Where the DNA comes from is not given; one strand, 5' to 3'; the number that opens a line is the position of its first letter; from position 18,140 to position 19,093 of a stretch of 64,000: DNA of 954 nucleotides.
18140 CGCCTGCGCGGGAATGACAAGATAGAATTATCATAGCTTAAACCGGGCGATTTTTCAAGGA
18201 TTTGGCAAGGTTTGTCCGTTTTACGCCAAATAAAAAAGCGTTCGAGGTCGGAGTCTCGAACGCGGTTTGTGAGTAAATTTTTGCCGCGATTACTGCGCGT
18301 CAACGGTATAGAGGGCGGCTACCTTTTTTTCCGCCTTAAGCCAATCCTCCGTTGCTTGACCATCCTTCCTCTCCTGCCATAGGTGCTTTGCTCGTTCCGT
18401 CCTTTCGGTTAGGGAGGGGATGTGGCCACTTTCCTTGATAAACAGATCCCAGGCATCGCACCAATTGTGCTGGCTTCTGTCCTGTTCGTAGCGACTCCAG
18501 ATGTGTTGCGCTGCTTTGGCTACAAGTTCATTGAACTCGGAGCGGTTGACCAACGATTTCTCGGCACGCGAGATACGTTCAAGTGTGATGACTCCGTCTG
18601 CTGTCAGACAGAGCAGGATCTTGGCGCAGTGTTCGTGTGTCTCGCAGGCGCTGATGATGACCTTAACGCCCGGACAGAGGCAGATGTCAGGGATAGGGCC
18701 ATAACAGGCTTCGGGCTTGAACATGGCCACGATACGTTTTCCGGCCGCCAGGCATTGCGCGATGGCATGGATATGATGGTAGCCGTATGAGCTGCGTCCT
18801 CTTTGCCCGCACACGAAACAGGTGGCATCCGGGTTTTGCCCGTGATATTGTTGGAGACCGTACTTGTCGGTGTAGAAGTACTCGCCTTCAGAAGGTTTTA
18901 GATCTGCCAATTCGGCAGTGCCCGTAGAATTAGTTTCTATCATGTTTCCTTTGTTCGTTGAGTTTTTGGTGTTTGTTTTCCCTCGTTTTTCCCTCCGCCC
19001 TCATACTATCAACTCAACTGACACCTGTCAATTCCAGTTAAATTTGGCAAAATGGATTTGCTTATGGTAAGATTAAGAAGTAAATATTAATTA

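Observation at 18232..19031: Self-contained high-GC orphan gene (Cys/His-rich domain plus DUF2934-like repeats); all four high-GC islets in the window share strand and leader style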

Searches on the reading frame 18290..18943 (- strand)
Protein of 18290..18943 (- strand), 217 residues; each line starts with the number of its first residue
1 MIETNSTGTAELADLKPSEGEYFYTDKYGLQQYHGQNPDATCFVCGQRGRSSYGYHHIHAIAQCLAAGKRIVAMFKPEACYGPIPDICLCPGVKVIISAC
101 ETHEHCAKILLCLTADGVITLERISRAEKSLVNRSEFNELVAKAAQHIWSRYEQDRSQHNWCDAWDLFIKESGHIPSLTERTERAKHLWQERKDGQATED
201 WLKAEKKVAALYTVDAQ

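Call 4: search_protein_families(library=pfam, proteins=[window:18290-18943:-], max_evalue=10)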
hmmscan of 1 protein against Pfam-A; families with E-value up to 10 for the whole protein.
window:18290-18943:- (217 aa): 1 family
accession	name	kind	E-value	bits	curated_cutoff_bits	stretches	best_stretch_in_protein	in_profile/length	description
PF11154.13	DUF2934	-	1.6e-05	24.9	22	1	183-210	8-37/37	Protein of unknown function (DUF2934)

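Call 5: search_protein_families(library=ncbifam, proteins=[window:18290-18943:-], max_evalue=10)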
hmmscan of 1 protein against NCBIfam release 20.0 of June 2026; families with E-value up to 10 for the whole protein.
window:18290-18943:- (217 aa): 1 family
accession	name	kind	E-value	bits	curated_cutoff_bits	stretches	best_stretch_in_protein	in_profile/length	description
NF053660.1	ORF80_fam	equivalog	0.08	12.8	95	1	107-135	5-31/70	ORF80 family leucine zipper DNA-binding protein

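Call 7: find_homologous_proteins(query=window:18290-18943:-, max_evalue=0.01)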
Query window:18290-18943:- (217 aa): 8 proteins with E <= 0.01 among 190 candidates.
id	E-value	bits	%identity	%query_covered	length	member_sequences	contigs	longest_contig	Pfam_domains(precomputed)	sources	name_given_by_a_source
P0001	6.6e-148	508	100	100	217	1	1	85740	PF11154.14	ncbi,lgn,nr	ncbi:MAG: DUF2934 domain-containing protein [bacterium]|nr:DUF2934 domain-containing protein [bacter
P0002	1.1e-100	354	72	100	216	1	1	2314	-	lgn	-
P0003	1.2e-94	334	69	98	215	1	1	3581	-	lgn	-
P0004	1.9e-86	307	64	99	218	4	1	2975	-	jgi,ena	-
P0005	5.0e-71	257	56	100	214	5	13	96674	-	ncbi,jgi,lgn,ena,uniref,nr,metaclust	ncbi:MAG: hypothetical protein UU95_C0021G0010 [Parcubacteria group bacterium GW2011_GWC2_42_12]|uni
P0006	1.1e-55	207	51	94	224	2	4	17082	-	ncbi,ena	ncbi:MAG: hypothetical protein AAB602_00060 [Patescibacteria group bacterium]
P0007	4.6e-49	185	48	99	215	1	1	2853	-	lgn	-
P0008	9.1e-6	43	41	53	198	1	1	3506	-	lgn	-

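Call 11: find_encoding_contigs(protein=P0005, flank=8000, max_places=8)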
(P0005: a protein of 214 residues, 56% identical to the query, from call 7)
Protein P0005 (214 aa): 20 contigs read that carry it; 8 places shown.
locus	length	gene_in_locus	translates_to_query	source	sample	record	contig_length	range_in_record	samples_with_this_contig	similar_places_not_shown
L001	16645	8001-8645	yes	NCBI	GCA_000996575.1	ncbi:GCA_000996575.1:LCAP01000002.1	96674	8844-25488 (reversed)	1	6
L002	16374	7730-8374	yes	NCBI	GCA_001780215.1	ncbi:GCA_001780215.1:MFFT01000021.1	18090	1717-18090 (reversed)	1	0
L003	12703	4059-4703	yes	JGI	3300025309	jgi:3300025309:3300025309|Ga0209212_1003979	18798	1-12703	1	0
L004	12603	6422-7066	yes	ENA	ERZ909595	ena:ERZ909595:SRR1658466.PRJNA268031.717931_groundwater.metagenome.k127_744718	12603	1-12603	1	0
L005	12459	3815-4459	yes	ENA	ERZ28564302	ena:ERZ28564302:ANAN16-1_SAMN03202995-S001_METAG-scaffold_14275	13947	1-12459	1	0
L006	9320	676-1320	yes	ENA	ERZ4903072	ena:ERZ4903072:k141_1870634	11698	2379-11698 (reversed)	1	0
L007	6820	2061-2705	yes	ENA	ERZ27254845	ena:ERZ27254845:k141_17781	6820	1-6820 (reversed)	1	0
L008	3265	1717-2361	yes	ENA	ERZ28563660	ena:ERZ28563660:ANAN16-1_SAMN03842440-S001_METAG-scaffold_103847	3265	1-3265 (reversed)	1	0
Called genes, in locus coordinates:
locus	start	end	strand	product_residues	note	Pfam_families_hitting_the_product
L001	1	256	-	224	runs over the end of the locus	PF01592:NifU_N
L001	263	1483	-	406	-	PF00266:Aminotran_5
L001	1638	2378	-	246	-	PF18884:TSP3_bac (weak), PF03734:YkuD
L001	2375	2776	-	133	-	PF02082:Rrf2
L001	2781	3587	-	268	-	PF03239:FTR1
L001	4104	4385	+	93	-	PF01016:Ribosomal_L27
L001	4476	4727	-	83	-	-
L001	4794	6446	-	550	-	PF01656:CbiA (faint), PF06418:CTP_synth_N, PF00117:GATase, PF07722:Peptidase_C26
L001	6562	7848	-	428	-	PF22694:CtpB_N-like, PF00595:PDZ, PF13180:PDZ_2 (weak), PF17820:PDZ_6, PF03572:Peptidase_S41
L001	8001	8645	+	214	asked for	-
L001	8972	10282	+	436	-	PF00275:EPSP_synthase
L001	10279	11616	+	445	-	PF08308:PEGA (faint)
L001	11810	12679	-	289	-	PF14238:DUF4340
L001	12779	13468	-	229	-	-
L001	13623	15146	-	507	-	PF23357:DUF7088, PF09822:ABC_transp_aux, PF23355:IFT52_GIFT (faint), PF14258:DUF4350 (faint)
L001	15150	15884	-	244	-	PF12730:ABC2_membrane_4 (weak), PF12679:ABC2_membrane_2, PF12698:ABC2_membrane_3, PF13346:ABC2_membrane_5 (faint)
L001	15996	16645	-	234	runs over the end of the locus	PF00005:ABC_tran, PF13304:AAA_21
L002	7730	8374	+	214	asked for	-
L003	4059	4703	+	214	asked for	-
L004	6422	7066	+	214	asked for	-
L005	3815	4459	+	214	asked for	-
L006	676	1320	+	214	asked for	-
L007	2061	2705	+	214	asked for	-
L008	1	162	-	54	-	?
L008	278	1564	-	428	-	PF22694:CtpB_N-like, PF00595:PDZ, PF13180:PDZ_2 (weak), PF17820:PDZ_6, PF03572:Peptidase_S41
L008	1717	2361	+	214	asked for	-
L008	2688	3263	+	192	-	?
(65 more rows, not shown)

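Call 15: find_encoding_contigs(protein=P0006, flank=8000, max_places=4)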
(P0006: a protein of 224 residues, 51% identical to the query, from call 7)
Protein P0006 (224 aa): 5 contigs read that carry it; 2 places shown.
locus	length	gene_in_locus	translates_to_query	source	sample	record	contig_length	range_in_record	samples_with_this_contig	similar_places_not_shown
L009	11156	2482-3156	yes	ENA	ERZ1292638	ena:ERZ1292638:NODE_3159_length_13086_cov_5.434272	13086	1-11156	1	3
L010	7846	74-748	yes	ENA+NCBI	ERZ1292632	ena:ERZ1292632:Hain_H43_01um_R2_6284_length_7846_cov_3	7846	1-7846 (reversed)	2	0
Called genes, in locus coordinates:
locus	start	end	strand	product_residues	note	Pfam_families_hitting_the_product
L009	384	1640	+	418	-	-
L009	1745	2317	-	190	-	-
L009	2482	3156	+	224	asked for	-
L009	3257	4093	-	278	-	PF00892:EamA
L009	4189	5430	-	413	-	-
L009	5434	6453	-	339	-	PF00294:PfkB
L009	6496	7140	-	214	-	PF01725:Ham1p_like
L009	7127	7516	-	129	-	-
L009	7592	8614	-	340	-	PF02779:Transket_pyr, PF02780:Transketolase_C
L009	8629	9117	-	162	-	-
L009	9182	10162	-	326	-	PF14257:DUF4349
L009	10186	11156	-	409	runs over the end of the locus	PF12773:DZR (weak)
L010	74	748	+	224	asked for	-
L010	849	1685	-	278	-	PF00892:EamA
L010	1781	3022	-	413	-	-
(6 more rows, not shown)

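Call 26: predict_structure(alignment_id=A1)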
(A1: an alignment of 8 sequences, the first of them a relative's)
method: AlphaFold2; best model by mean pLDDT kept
length: 217 residues; sequences in the alignment: 8
mean_pLDDT: 79.9   pTM: 0.57
mean pLDDT of the five models: 79.9, 76.3, 58.0, 54.8, 53.8
residues with pLDDT >= 90: 62; 70-90: 106; 50-70: 31; < 50: 18
segments of 3 or more residues with pLDDT < 50: 1-14, 87-90
pLDDT, mean of each block of 10 residues (from residue 1): 40 63 75 65 86 76 83 88 55 80 86 88 85 78 91 90 93 94 94 90 87 66
secondary structure, 60 per line:
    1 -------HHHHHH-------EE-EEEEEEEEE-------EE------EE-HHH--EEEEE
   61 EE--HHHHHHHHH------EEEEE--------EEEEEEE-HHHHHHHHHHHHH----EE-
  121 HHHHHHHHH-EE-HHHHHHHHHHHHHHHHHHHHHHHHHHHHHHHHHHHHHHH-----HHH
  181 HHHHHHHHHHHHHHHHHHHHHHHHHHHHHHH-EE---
elements in order: H8-13 E24-32 E56-62 H65-73 E80-84 E93-99 H101-113 H121-129 H134-172 H178-211

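Call 33: fold_search(model_id=the predicted structure, library=pdb)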
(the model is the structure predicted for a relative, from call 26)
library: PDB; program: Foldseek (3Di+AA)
matches with E <= 10: 126; with E <= 0.001: 0
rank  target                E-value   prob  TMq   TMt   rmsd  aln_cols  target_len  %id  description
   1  5xyi_a                1.2e+00  0.09  0.16  0.29  10.6        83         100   13  Small subunit of Trichomonas vaginalis ribosome (released 2017-08-30)
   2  1j5w_B                1.3e+00  0.03  0.14  0.12  21.9       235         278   10  Crystal structure of Glycyl-tRNA synthetase alpha chain (TM0216) from Thermotoga maritima at 1.95 A resolution (released 2002-07-17)
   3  6t2c_A                1.3e+00  0.01  0.12  0.07  21.1       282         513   11  Bat Influenza A polymerase recycling complex (released 2020-04-15)
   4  7rcf_A                1.4e+00  0.06  0.19  0.15  20.2       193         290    9  Fourth stage reengineered variant of I-OnuI with stability enhancing substitutions (released 2022-06-29)
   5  6eri_Az               1.5e+00  0.11  0.24  0.26  12.2       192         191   12  Structure of the chloroplast ribosome with chl-RRF and hibernation-promoting factor (released 2018-04-18)
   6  3sf5_B                2.4e+00  0.05  0.17  0.14   8.9        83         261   13  Crystal Structure of Helicobacter pylori Urease Accessory Protein UreF/H complex (released 2011-11-02)
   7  2it3_B                2.6e+00  0.04  0.17  0.19  11.8       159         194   14  Structure of PH1069 protein from Pyrococcus horikoshii (released 2007-11-13)
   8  2it2_B                2.7e+00  0.03  0.17  0.18  12.6       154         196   13  Structure of PH1069 protein from Pyrococcus horikoshii (released 2007-11-13)
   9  5t2n_A                2.7e+00  0.03  0.17  0.14  20.3       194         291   11  Engineered variant of I-OnuI meganuclease targeting the Anopheles AGAP007280 gene; harbors 38 point mutations relative (released 2017-05-03)
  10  1j5w_A                2.7e+00  0.02  0.15  0.13  20.5       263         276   10  Crystal structure of Glycyl-tRNA synthetase alpha chain (TM0216) from Thermotoga maritima at 1.95 A resolution (released 2002-07-17)
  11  9h6w                  3.1e+00  0.14  0.27  0.12  10.9       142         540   10  Crystal structure of the Salmonella effector SspH1 (released 2025-05-28)
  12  3qqy_A                3.1e+00  0.02  0.13  0.11  13.7       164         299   12  Crystal structure of a novel LAGLIDADG homing endonuclease, I-OnuI (from Ophiostoma novo-ulmi subsp. americana) (released 2011-07-20)
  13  9rah_A                3.3e+00  0.01  0.13  0.07  14.9       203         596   12  Autoinhibited PhiC31 integrase-attL complex (released 2026-02-11)
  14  5n7l                  3.5e+00  0.11  0.20  0.46   7.7        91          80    8  Crystal structure of the periplasmic domain of XcpY, tI crystal form. (released 2018-03-14)
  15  6t0v_A                3.5e+00  0.01  0.14  0.06  18.3       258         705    9  Bat Influenza A polymerase elongation complex with incoming UTP analogue (complete polymerase) (released 2020-04-15)
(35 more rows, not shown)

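Call 36: search_protein_families(library=pfam, alignment_id=A3, max_evalue=0.001)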
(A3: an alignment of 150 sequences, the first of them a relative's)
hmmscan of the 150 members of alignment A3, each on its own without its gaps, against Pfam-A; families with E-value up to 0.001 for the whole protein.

A. member 1, P0001 (217 aa): 1 family
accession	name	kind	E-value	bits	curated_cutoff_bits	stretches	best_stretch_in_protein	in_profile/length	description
PF11154.13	DUF2934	-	1.6e-05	24.9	22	1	183-210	8-37/37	Protein of unknown function (DUF2934)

B. families by the number of members that match (of 150 scanned): 3 families
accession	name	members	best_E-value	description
PF11154.13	DUF2934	2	1.6e-05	Protein of unknown function (DUF2934)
PF04255.20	DUF433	1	7.4e-14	Protein of unknown function (DUF433)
PF25208.1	DUF7838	1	0.0007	Domain of unknown function (DUF7838)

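Call 37: search_protein_families(library=phrogs, alignment_id=A3, max_evalue=0.001)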
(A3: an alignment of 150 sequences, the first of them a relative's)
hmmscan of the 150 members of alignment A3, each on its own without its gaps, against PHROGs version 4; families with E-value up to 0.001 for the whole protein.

A. member 1, P0001 (217 aa): 0 families

B. families by the number of members that match (of 150 scanned): 7 families
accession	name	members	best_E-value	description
phrog_6504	-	3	4.7e-05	-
phrog_11928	-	1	5.9e-09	-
phrog_23179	-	1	3.4e-05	-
phrog_7629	-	1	0.00015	-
phrog_31134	-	1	0.0002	-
phrog_13474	-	1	0.00069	-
phrog_14674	-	1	0.00082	-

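Call 51: find_encoding_contigs(protein=P0008, flank=5000, max_places=3)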
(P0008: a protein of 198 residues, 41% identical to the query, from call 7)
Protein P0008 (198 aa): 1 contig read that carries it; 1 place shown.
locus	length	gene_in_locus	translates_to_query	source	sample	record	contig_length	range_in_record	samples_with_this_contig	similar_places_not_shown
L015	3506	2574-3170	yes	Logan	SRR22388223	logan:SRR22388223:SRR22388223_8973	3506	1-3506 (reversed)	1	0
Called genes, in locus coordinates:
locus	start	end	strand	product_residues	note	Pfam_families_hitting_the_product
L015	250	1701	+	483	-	PF13522:GATase_6, PF13537:GATase_7, PF00156:Pribosyltran (weak)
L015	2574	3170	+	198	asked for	-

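Call 57: search_dna_similar(query=window:18290-18943:-, collection=phages, mode=protein, max_evalue=1)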
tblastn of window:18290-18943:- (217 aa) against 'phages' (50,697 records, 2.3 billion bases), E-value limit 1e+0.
No match.

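Call 62: find_encoding_contigs(protein=P0001, flank=10000, max_places=3)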
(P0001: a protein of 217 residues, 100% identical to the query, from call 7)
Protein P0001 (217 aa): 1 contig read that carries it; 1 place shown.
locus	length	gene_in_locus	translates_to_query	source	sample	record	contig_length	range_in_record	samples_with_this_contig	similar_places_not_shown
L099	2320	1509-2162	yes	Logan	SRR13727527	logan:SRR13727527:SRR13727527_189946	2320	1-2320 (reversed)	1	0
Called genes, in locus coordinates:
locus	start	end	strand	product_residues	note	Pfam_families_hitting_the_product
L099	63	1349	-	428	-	PF22694:CtpB_N-like, PF00595:PDZ, PF13180:PDZ_2, PF17820:PDZ_6, PF03572:Peptidase_S41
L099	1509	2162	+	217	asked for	PF11154:DUF2934 (faint)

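Call 67: find_encoding_contigs(protein=P0003, flank=4000, max_places=2)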
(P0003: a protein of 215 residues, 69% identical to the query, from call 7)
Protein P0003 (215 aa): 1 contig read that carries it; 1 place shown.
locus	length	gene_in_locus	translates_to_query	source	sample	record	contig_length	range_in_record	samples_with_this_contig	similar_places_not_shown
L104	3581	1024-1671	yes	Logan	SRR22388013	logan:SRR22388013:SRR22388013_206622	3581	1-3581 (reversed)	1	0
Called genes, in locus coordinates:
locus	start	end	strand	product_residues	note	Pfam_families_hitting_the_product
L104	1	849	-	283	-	?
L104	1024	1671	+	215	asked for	-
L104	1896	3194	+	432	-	PF00275:EPSP_synthase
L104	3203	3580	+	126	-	?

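Call 68: find_encoding_contigs(protein=P0004, flank=4000, max_places=2)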
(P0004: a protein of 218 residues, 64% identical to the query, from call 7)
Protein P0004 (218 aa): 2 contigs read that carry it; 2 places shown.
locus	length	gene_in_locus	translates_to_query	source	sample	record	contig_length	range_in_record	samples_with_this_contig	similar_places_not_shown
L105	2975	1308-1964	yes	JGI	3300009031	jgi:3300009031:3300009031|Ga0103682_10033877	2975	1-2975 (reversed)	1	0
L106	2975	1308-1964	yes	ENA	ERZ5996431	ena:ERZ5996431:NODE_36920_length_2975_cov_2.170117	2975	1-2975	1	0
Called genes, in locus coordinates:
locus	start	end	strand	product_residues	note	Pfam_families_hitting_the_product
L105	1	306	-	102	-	?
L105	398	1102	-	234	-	PF13177:DNA_pol3_delta2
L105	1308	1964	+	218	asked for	-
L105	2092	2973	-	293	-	?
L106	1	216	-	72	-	?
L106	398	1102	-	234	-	PF13177:DNA_pol3_delta2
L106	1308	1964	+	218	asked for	-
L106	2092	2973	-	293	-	?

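Call 69: find_encoding_contigs(protein=P0002, flank=4000, max_places=2)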
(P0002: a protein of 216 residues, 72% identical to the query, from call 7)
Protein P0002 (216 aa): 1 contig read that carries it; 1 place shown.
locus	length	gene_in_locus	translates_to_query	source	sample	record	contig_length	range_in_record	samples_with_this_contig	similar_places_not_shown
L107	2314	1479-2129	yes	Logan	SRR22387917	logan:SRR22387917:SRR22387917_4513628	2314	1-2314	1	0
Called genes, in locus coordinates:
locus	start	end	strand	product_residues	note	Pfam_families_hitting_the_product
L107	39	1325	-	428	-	PF22694:CtpB_N-like, PF00595:PDZ, PF13180:PDZ_2 (weak), PF17820:PDZ_6, PF03572:Peptidase_S41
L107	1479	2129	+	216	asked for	-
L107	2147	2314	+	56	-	?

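Call 81: search_protein_families(library=padloc, proteins=[window:18290-18943:-], max_evalue=0.01)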
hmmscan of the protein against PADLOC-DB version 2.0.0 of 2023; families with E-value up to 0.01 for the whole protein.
window:18290-18943:- (217 aa): 0 families

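Call 106: search_solved_structures(query=A1, max_evalue=10)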
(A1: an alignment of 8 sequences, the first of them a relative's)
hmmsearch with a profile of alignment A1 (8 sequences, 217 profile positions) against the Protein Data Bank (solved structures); distinct sequences matched with E-value up to 10: 4.
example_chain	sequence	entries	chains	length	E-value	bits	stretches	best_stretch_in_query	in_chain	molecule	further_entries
5zgn_A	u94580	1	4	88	0.093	15.5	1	128-191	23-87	KacA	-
7jtz_B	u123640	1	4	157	0.45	13.3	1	18-69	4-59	ADP-ribosylation factor GTPase-activating protein GLO3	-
1u6z_A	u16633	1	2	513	0.96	12.2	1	88-140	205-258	Exopolyphosphatase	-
2flo_A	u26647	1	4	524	1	12.2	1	88-140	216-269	Exopolyphosphatase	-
